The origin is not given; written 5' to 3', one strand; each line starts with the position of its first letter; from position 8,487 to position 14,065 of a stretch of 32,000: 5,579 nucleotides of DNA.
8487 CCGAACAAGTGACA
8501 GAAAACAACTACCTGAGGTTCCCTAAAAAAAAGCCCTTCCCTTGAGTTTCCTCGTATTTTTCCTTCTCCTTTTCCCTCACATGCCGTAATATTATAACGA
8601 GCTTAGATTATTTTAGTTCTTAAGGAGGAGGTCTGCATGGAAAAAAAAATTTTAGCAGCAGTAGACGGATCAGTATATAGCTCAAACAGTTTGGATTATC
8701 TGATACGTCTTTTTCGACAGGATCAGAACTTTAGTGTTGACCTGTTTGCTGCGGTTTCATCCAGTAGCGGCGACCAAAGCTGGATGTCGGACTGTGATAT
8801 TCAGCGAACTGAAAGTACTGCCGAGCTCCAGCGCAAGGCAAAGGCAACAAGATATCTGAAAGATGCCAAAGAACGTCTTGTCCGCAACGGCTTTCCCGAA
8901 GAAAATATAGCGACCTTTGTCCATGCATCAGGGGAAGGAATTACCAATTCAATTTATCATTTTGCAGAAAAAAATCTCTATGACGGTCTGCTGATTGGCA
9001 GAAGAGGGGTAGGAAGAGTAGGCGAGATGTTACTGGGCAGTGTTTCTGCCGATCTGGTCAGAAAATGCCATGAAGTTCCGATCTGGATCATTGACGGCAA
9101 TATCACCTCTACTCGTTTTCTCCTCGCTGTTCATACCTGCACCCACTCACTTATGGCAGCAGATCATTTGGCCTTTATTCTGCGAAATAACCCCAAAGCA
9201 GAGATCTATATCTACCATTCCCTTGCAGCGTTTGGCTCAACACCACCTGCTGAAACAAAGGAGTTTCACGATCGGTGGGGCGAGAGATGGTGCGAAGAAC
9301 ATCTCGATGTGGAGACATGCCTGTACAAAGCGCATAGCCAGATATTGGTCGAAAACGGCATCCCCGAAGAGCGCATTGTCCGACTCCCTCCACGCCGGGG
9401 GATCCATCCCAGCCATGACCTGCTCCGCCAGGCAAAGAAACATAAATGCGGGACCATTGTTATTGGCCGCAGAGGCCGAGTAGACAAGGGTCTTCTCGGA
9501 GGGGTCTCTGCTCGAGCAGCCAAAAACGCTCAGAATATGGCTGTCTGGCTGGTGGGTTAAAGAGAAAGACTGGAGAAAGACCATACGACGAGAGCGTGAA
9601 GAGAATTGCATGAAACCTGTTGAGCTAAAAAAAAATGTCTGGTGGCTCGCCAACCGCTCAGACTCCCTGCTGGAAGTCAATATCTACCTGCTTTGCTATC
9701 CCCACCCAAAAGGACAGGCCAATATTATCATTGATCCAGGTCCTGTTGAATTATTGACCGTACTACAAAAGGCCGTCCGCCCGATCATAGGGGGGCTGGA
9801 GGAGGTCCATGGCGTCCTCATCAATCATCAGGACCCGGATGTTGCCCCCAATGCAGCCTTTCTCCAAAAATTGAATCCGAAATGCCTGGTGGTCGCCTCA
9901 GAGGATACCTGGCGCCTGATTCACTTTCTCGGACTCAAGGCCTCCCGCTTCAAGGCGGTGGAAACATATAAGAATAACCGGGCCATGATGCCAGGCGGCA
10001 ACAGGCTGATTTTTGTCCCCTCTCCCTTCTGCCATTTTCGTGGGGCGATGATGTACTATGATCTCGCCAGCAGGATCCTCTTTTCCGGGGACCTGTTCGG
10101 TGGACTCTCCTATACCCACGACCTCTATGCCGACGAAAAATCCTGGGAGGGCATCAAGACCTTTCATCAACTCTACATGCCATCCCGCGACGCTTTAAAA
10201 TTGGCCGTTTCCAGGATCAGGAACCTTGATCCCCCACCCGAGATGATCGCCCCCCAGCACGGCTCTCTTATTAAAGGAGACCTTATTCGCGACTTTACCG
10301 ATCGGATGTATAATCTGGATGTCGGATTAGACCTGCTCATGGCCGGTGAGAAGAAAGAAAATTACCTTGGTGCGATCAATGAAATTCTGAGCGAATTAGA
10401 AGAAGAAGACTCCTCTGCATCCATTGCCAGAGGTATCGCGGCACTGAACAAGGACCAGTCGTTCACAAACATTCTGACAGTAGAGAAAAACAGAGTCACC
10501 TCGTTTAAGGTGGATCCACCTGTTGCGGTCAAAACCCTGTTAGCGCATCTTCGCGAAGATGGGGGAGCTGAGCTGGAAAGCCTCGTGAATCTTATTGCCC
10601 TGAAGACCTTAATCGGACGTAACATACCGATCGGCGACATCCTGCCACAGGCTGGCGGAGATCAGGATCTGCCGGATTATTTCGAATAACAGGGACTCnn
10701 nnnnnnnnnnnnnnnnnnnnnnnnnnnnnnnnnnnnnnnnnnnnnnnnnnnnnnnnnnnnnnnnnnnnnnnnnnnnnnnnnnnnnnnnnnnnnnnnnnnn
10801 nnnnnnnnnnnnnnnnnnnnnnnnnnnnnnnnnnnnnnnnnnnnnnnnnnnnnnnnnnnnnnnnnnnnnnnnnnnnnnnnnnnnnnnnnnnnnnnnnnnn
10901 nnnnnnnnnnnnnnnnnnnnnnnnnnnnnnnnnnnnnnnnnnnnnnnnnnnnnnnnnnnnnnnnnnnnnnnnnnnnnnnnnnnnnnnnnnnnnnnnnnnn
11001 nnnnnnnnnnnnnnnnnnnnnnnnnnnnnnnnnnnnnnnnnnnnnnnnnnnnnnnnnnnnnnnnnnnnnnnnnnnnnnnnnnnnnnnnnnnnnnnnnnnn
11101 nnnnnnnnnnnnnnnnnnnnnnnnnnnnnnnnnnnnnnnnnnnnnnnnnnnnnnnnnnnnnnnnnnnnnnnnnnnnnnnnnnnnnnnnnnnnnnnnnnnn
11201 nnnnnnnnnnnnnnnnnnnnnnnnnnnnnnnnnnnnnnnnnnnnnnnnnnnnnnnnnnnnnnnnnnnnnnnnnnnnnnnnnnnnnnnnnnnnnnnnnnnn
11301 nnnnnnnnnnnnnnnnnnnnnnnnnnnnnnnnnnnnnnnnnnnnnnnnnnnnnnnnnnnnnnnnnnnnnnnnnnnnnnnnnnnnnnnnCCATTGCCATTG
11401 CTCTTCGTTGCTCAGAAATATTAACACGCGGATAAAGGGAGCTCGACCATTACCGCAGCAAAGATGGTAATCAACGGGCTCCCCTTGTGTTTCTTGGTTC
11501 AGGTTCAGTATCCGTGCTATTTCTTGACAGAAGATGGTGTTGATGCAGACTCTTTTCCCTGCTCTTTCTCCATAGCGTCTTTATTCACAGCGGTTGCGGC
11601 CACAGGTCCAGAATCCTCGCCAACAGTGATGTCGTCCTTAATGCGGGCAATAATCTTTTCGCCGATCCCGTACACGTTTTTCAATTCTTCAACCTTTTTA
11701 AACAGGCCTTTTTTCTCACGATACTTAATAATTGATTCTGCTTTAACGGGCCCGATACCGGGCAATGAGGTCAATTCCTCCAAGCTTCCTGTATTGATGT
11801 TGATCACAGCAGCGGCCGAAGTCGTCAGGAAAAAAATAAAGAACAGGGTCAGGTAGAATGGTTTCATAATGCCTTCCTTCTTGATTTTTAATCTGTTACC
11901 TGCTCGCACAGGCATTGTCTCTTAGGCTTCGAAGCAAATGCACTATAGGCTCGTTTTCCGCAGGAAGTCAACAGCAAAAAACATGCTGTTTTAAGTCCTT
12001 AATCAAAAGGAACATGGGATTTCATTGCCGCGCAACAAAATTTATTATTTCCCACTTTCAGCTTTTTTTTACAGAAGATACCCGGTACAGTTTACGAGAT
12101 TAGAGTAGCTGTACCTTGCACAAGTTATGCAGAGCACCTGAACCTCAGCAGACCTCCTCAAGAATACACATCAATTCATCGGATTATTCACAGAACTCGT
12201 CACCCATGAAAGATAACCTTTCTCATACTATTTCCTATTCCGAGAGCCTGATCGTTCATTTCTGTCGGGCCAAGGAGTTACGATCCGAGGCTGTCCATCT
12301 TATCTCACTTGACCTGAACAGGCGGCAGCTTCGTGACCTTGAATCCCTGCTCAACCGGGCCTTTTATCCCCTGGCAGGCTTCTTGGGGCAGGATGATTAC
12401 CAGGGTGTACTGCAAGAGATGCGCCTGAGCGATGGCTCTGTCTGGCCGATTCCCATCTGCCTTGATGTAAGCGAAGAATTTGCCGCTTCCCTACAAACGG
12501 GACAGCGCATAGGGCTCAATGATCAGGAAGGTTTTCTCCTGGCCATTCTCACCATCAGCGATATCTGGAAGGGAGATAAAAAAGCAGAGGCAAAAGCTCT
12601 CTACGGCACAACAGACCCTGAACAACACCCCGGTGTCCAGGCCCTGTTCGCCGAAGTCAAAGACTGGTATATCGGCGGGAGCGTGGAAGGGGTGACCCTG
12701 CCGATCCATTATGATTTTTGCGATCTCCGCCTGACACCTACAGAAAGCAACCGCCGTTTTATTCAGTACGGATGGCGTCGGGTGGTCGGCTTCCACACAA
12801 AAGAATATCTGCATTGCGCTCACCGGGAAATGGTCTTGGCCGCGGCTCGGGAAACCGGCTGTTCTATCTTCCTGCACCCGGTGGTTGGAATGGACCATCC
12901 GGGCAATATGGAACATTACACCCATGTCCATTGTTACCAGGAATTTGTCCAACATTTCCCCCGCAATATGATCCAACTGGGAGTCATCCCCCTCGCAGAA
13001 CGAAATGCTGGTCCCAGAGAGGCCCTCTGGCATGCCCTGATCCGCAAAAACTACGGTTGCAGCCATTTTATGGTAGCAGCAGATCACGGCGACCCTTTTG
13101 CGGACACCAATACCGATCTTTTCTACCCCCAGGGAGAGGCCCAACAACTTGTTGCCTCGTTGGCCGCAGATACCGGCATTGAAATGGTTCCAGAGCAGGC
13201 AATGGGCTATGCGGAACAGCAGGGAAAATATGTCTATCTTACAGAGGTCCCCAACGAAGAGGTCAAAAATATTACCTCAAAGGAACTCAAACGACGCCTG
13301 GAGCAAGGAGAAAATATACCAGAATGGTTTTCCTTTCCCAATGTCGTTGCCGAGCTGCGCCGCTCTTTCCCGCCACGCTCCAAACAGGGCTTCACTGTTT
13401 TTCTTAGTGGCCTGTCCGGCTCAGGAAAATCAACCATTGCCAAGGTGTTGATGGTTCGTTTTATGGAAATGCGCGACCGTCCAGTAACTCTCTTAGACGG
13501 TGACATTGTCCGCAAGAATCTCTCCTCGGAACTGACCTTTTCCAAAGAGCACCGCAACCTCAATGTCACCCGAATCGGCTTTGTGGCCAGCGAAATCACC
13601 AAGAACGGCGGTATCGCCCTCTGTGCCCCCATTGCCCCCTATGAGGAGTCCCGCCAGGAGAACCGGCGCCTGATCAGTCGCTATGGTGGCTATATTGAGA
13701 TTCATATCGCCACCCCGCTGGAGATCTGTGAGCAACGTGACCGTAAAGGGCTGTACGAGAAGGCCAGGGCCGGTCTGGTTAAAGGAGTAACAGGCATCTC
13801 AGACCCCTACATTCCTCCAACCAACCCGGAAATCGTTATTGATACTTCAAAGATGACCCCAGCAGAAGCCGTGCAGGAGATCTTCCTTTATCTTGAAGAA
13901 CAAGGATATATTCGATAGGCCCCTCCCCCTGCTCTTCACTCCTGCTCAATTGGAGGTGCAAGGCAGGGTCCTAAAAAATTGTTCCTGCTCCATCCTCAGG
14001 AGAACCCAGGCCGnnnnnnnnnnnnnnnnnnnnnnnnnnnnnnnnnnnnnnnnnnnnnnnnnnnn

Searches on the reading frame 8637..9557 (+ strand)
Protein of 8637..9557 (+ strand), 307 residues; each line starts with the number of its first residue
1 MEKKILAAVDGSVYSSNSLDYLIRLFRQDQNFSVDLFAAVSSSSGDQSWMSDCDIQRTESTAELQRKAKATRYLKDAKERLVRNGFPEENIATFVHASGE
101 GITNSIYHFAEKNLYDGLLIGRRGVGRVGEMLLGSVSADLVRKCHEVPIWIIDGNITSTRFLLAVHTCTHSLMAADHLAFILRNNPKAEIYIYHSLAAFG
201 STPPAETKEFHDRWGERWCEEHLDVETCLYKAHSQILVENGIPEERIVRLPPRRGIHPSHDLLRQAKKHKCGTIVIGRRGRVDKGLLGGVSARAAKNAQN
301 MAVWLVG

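Call 89: search_protein_families(library=pfam, proteins=[window:8637-9557:+], max_evalue=0.00001)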
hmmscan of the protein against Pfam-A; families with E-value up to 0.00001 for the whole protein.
window:8637-9557:+ (307 aa): 1 family
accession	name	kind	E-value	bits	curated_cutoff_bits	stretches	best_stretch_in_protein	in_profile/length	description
PF00582.32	Usp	-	1.1e-18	68.6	24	1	3-145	3-134/141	Universal stress protein family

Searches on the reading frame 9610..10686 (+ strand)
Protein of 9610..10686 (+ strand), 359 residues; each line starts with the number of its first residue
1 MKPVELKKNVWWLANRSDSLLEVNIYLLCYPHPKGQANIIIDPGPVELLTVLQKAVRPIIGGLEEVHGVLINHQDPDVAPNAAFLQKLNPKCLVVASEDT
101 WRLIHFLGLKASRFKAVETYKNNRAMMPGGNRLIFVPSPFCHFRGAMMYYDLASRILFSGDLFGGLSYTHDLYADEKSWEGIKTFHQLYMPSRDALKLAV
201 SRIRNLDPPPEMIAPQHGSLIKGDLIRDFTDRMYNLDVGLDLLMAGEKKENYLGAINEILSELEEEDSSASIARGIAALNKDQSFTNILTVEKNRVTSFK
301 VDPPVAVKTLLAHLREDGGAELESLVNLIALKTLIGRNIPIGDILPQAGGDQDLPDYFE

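Call 88: search_protein_families(library=pfam, proteins=[window:9610-10686:+], max_evalue=0.00001)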
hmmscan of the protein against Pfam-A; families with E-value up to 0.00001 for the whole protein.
window:9610-10686:+ (359 aa): 1 family
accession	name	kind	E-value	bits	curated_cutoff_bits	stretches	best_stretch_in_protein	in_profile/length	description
PF19583.5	ODP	-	1.8e-47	162.2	27.2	1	24-218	4-194/194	ODP family beta lactamase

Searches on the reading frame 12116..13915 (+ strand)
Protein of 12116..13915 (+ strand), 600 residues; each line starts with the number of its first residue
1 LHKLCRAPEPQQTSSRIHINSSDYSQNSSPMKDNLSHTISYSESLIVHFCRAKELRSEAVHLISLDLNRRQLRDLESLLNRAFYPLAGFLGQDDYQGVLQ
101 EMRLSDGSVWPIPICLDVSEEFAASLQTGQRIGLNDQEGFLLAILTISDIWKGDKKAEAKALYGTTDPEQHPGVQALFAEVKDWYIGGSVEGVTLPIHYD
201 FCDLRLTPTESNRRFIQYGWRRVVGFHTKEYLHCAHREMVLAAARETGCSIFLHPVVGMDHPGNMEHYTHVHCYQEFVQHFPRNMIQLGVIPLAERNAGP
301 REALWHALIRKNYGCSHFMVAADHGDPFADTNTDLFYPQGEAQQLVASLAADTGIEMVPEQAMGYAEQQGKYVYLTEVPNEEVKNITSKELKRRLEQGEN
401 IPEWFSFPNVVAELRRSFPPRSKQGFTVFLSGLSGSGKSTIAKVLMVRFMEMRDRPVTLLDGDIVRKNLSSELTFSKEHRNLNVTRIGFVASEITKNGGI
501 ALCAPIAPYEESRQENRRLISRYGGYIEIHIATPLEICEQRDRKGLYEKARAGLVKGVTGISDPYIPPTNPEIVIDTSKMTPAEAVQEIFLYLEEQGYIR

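Call 88: search_protein_families(library=pfam, proteins=[window:12116-13915:+], max_evalue=0.00001)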
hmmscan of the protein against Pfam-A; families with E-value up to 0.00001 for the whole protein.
window:12116-13915:+ (600 aa): 3 families
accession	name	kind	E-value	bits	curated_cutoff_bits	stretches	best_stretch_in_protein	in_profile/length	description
PF01747.23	ATP-sulfurylase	-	5.7e-64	215.9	24.3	1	203-416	2-211/212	ATP-sulfurylase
PF01583.26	APS_kinase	-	8.1e-54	182.2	21.1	1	424-576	1-152/152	Adenylylsulphate kinase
PF14306.12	PUA_2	-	3.4e-45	153.9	27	1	46-193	12-157/159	PUA-like domain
